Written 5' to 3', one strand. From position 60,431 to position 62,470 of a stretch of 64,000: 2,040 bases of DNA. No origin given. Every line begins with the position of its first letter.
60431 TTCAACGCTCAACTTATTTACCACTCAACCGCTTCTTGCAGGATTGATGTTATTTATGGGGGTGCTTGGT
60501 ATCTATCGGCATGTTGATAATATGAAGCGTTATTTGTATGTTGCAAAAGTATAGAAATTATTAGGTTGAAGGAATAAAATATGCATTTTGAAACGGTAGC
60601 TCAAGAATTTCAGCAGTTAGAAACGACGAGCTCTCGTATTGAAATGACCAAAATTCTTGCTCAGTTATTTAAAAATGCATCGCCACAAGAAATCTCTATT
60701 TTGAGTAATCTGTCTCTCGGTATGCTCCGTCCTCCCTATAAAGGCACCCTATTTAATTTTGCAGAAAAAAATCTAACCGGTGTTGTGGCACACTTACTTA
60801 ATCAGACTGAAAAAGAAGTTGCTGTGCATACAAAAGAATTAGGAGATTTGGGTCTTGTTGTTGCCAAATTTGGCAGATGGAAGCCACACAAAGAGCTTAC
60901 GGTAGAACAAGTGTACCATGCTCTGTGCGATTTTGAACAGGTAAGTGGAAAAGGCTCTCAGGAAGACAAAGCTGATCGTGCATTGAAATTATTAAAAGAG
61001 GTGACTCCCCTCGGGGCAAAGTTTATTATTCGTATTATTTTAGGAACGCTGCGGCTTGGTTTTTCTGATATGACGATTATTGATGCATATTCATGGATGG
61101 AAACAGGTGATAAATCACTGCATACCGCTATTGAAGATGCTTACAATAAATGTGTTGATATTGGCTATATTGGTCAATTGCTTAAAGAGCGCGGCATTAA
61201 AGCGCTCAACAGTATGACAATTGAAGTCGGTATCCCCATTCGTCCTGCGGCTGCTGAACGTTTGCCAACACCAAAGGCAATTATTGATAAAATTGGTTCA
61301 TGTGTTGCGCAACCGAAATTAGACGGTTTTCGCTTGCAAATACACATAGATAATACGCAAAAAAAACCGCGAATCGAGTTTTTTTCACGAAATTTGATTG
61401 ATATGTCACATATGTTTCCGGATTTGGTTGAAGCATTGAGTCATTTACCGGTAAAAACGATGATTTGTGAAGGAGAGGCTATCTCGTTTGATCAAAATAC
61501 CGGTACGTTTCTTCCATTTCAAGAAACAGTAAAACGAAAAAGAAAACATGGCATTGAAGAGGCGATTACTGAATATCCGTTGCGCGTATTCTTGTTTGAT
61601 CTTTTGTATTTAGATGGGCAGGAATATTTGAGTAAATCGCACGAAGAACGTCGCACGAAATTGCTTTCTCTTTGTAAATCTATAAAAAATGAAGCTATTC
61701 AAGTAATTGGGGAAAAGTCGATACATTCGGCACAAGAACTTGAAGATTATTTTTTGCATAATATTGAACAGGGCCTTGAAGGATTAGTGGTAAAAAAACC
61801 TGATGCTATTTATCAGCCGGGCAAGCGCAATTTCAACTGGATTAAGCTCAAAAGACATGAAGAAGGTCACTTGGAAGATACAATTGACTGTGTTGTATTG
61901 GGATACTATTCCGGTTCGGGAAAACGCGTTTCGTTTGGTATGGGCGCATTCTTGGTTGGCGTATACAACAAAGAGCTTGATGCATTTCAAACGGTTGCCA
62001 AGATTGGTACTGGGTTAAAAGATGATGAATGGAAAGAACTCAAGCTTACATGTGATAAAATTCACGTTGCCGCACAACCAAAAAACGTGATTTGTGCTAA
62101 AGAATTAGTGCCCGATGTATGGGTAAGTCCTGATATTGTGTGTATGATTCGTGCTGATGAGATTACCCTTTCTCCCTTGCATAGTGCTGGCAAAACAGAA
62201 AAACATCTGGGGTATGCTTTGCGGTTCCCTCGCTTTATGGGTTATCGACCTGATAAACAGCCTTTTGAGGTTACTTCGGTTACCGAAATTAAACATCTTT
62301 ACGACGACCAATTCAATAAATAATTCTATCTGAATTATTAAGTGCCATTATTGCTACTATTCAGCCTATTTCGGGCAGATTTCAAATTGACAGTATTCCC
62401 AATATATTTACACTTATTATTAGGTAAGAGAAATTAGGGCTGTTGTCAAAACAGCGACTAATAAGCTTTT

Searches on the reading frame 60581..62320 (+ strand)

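Call 4: search_protein_families(library=pfam, proteins=[window:60581-62320:+], max_evalue=0.01)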
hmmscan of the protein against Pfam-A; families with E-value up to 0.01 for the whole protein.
window:60581-62320:+ (580 aa): 3 families
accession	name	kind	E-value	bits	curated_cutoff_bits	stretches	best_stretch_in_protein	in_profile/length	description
PF01068.26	DNA_ligase_A_M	-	2.3e-47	161.8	26.2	1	223-424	2-204/204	ATP dependent DNA ligase domain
PF04675.19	DNA_ligase_A_N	-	2e-31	109.9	24.6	1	3-170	2-173/174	DNA ligase N terminus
PF04679.21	DNA_ligase_A_C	-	9e-19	68.1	27.5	1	453-559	4-94/94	ATP dependent DNA ligase C terminal region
